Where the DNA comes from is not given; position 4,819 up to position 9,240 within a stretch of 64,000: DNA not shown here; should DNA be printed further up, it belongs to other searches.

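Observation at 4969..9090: Solitary 1373-aa fused nuclease/gamma-N6-adenine methyltransferase (Type IIG-like) with a partial 3' duplicate nearby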

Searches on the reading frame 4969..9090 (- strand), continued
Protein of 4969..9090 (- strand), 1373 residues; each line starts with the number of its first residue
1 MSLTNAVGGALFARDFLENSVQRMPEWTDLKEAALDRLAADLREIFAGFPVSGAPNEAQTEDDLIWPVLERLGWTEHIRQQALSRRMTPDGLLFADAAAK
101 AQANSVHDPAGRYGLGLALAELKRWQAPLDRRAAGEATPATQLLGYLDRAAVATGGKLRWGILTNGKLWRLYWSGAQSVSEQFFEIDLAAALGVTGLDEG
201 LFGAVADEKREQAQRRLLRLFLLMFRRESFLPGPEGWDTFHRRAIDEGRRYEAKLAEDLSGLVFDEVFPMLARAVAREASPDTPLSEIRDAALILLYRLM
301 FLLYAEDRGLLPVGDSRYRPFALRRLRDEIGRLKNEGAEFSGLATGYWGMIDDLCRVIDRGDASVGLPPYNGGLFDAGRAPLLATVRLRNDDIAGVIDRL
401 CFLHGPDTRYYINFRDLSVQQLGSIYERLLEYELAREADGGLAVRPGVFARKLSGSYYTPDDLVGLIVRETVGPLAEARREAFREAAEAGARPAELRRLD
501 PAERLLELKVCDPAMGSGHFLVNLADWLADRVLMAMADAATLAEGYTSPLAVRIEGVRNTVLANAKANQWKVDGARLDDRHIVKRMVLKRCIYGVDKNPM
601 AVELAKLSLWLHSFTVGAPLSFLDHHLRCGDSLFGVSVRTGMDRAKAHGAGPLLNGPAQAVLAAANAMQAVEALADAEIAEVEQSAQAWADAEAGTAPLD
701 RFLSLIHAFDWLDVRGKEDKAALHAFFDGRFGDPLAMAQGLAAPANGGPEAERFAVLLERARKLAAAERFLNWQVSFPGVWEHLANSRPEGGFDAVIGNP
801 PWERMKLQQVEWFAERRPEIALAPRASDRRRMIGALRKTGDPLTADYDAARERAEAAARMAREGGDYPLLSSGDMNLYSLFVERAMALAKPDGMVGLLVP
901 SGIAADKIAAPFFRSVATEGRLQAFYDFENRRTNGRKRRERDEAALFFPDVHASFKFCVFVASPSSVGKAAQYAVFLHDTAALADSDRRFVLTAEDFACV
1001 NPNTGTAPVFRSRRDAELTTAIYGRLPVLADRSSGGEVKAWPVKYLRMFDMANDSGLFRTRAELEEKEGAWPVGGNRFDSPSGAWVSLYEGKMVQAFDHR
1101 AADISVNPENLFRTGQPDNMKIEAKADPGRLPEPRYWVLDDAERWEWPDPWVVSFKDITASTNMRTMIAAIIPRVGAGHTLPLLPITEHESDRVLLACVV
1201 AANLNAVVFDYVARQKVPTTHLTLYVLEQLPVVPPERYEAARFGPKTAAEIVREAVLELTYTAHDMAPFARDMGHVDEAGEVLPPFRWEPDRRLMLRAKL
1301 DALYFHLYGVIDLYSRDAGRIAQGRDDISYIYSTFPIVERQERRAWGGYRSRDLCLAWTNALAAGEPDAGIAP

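Call 57: search_dna_similar(query=window:4969-9090:-, collection=plasmids, mode=protein, max_rows=25)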
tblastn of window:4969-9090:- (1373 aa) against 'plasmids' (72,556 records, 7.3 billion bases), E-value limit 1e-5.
Records with a match: 305; places in all: 318; records where one place covers at least 80% of the query: 12.
Best place of each record, by identity: 60-80% 3; <60% 302.
By first word of the organism name: Borreliella 79; Deinococcus 17; Escherichia 15; Borrelia 14; Nostoc 12; Thermus 11; Sinorhizobium 9; Planktothrix 9; Haloarcula 7; Halobacterium 7; and 82 more.
By predicted mobility (MOB-suite, as given by PLSDB): non-mobilizable 220; conjugative 43; mobilizable 42.
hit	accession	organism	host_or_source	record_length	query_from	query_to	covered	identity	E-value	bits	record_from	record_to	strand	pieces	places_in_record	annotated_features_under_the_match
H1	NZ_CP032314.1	Pannonibacter phragmitetus BB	cell culture,soil under ...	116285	3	1372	100%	56.4%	0e+0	1362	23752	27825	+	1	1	Eco57I restriction-modification methylase domain-containing protein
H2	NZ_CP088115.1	Sinorhizobium meliloti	cell culture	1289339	1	1372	100%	56.2%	0e+0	1348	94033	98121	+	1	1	none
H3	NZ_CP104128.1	Sinorhizobium sp. M103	Phaseolus vulgaris,cell ...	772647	9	1371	99%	55.6%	0e+0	1273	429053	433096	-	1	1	hypothetical protein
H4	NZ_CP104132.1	Sinorhizobium sp. K101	Phaseolus vulgaris,cell ...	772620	9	1371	98%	55.4%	0e+0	1278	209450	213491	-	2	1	hypothetical protein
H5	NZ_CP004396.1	Celeribacter indicus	-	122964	1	1371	100%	53.7%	0e+0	1254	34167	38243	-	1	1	restriction endonuclease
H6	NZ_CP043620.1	Pukyongiella litopenaei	Penaeus vannamei (shrimp),cultured ...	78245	1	1371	100%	53.2%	0e+0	1244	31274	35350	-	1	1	restriction endonuclease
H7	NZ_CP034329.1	Tabrizicola piscis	Tanakia koreensis,mono bacterial isolate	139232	9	1371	99%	53.0%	0e+0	1220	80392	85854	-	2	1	restriction endonuclease | IS5 family transposase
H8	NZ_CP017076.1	Novosphingobium resinovorum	single cell,soil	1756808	7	1371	96%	53.6%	0e+0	1231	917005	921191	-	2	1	none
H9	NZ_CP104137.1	Sinorhizobium sp. C101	Phaseolus vulgaris,cell ...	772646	441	1371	68%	56.7%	0e+0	937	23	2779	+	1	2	hypothetical protein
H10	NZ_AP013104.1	Bradyrhizobium elkanii USDA 61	-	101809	5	807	58%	47.1%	2e-163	553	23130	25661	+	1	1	Eco57I restriction-modification methylase domain-containing protein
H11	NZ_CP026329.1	Acidithiobacillus caldus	pure culture,spring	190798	160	1365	88%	31.2%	9e-116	410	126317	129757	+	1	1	N-6 DNA methylase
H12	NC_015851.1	Acidithiobacillus caldus SM-1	-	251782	160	1365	88%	31.1%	3e-113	402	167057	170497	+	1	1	N-6 DNA methylase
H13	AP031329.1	Thermus thermophilus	-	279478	160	1358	76%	35.2%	3e-68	446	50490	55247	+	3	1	hypothetical protein (x4)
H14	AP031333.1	Thermus thermophilus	-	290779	160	1358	76%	35.2%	3e-68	446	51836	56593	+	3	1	hypothetical protein (x4)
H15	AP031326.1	Thermus thermophilus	-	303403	160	1358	76%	35.2%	3e-68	446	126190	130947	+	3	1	hypothetical protein (x4)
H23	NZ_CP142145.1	Rhodococcus sp. PD04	mixed culture,Industrial wastewater ...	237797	129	1365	80%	31.2%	4e-77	393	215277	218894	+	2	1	DNA methyltransferase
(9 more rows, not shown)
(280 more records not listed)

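Call 58: get_annotated_region(hit=H1, flank=8000)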
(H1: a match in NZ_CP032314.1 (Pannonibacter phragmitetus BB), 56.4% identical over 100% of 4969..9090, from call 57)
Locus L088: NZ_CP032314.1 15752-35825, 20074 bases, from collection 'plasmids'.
description: Pannonibacter phragmitetus BB plasmid p.BB_2, complete sequence
organism: Pannonibacter phragmitetus BB (NCBI taxid 1402210)
taxonomy: Bacteria; Pseudomonadota; Alphaproteobacteria; Hyphomicrobiales; Stappiaceae; Pannonibacter; Pannonibacter phragmitetus; Pannonibacter phragmitetus BB
host: -; source: cell culture,soil under chromium-containing slag heap; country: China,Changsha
typing (MOB-suite, as given by PLSDB): non-mobilizable; mating-pair formation MPF_T
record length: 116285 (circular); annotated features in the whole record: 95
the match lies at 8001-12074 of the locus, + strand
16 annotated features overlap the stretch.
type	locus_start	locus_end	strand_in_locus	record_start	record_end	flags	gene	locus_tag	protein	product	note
CDS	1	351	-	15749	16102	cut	-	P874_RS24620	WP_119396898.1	XRE family transcriptional regulator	-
CDS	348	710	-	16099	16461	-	-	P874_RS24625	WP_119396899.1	type II toxin-antitoxin system RelE/ParE family toxin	-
CDS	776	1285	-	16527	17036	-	-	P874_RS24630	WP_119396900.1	hypothetical protein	-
CDS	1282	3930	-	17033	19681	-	-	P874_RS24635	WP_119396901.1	AAA family ATPase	-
CDS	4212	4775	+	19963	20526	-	-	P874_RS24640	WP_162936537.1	hypothetical protein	-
CDS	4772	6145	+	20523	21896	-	-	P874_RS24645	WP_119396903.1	7-cyano-7-deazaguanine synthase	-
CDS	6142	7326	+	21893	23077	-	-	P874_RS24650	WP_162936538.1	helix-turn-helix domain-containing protein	-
CDS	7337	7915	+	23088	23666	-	-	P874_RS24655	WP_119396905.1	hypothetical protein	-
CDS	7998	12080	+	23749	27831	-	-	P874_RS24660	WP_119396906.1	Eco57I restriction-modification methylase domain-containing protein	-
CDS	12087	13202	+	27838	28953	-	-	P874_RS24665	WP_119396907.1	phospholipase D family protein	-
CDS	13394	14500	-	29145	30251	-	-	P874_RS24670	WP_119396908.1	RHE_PE00001 family protein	-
CDS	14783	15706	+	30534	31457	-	-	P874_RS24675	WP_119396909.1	recombinase family protein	GO:0006310 - DNA recombination [Evidence IEA]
CDS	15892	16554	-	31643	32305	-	-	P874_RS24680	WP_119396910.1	hypothetical protein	-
CDS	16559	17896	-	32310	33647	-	repC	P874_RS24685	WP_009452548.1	plasmid replication protein RepC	-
CDS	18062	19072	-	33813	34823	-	repB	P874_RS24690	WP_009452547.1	plasmid partitioning protein RepB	-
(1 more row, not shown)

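Call 59: get_annotated_region(hit=H11, flank=12000)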
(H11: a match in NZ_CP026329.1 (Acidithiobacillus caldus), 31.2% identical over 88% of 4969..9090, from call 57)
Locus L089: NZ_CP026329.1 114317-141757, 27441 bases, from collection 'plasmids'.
description: Acidithiobacillus caldus strain MTH-04 plasmid p1, complete sequence
organism: Acidithiobacillus caldus (NCBI taxid 33059)
taxonomy: Bacteria; Pseudomonadota; Acidithiobacillia; Acidithiobacillales; Acidithiobacillaceae; Acidithiobacillus; Acidithiobacillus caldus
host: -; source: pure culture,spring; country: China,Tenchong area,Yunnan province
typing (MOB-suite, as given by PLSDB): non-mobilizable
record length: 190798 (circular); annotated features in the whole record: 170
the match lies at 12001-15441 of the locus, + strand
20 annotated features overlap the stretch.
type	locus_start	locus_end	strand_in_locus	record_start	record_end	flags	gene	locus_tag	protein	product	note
CDS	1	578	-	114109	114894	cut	istB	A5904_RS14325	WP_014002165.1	IS21-like element helper ATPase IstB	-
CDS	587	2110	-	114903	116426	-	istA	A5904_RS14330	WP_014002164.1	IS21 family transposase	-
CDS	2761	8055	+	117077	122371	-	-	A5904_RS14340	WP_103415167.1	DEAD/DEAH box helicase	-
CDS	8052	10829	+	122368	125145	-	-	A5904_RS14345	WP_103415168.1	helicase-related protein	-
CDS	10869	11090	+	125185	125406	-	-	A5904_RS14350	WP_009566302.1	type II toxin-antitoxin system Phd/YefM family antitoxin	-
CDS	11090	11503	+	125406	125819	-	-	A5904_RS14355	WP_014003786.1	type II toxin-antitoxin system VapC family toxin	-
CDS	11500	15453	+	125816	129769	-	-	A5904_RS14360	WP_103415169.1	N-6 DNA methylase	GO:0006306 - DNA methylation [Evidence IEA]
CDS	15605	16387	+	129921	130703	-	-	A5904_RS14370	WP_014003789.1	HNH endonuclease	-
CDS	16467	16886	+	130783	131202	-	-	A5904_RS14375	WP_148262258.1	hypothetical protein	-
CDS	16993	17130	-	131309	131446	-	-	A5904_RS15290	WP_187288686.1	hypothetical protein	-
CDS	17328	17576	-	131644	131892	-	-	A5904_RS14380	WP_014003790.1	hypothetical protein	-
CDS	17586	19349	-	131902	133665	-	-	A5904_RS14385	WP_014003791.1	DUF4942 domain-containing protein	-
CDS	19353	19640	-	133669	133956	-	-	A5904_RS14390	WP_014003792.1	hypothetical protein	-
CDS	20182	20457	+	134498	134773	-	-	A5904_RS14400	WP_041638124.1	HU family DNA-binding protein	GO:0030261 - chromosome condensation [Evidence IEA]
CDS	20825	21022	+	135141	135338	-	-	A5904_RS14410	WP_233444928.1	hypothetical protein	-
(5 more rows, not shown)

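Call 86: search_solved_structures(query=A8, max_evalue=1, show_alignments=0)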
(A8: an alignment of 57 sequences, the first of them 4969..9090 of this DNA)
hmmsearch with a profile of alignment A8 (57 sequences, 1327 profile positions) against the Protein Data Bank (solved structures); distinct sequences matched with E-value up to 1: 15.
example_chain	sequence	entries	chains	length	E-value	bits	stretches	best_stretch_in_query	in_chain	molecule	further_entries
7lni_A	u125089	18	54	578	1.3e-06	29.9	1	439-470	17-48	Site-specific DNA-methyltransferase (adenine-specific)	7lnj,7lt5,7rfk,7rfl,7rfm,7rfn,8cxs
8cxz_A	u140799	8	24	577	1.5e-06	29.7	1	439-470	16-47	Site-specific DNA-methyltransferase (adenine-specific)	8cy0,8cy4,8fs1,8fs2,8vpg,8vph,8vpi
8w0p_A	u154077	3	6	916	1.1e-05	26.8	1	503-546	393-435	RM.BsaXI | site-specific DNA-methyltransferase (adenine-specific)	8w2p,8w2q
2okc_A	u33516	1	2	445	9.5e-05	23.7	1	502-527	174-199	Type I restriction enzyme StySJI M protein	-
8c45_A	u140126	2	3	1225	0.00016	23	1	454-535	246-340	site-specific DNA-methyltransferase (adenine-specific)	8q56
9ewz_C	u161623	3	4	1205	0.00048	21.4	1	454-522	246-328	Adenine-specific methyltransferase BrxX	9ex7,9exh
8zek_A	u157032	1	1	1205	0.0005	21.3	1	454-522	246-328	site-specific DNA-methyltransferase (adenine-specific)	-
3khk_A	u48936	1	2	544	0.0013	20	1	502-535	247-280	Type I restriction-modification system methylation subunit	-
5hr4_C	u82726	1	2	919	0.0039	18.4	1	442-521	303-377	MmeI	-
3ufb_A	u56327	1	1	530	0.035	15.2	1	502-531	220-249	Type I restriction-modification system methyltransferase subunit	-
1g38_A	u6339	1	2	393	0.28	12.2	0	859-888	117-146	MODIFICATION METHYLASE TAQI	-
2ibs_A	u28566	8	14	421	0.32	12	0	859-888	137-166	Modification methylase TaqI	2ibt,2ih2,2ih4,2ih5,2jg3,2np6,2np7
1aqj_A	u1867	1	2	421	0.32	12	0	859-888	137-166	ADENINE-N6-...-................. TAQI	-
1aqi_A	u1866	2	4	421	0.32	12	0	859-888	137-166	ADENINE-N6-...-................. TAQI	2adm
7vru_A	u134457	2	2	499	0.37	11.8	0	748-791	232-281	Site-specific DNA-methyltransferase (adenine-specific)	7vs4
